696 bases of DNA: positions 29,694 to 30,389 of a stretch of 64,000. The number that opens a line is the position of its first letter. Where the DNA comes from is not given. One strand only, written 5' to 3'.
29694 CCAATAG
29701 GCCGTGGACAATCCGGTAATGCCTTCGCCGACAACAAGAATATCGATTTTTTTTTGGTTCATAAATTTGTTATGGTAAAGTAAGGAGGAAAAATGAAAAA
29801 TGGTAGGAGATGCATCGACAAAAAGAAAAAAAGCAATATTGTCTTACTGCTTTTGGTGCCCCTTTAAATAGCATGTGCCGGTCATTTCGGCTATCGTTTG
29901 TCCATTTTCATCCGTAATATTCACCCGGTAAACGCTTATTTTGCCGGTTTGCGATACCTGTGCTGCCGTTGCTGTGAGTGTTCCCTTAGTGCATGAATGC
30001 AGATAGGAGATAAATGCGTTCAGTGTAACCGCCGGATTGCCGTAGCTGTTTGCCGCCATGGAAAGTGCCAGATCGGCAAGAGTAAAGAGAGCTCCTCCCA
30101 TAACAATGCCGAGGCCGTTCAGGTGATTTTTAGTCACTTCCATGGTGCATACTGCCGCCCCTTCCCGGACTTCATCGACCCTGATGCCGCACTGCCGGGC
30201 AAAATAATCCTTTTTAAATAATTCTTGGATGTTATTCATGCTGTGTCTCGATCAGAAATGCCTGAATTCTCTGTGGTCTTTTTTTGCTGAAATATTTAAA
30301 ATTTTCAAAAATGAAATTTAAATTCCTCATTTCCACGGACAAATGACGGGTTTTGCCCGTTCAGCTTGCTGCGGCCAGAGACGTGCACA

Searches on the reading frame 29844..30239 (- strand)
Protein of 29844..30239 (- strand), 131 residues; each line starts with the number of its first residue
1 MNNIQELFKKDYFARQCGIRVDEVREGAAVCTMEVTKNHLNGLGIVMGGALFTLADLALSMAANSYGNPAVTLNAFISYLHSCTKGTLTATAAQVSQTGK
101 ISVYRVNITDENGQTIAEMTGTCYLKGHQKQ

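Call 67: search_protein_families(library=pfam, proteins=[window:29844-30239:-], max_evalue=0.00001)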
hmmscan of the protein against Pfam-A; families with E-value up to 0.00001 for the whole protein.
window:29844-30239:- (131 aa): 3 families
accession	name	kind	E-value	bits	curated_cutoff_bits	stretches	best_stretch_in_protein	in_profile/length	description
PF03061.28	4HBT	-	3.7e-12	46.8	20.6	1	44-116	2-78/79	Thioesterase superfamily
PF14539.12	DUF4442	-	8e-08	33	25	1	15-124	17-131/132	Domain of unknown function (DUF4442)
PF13622.12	4HBT_3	-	8.9e-06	26.3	24.3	0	44-122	9-81/83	Acyl-CoA thioesterase N-terminal domain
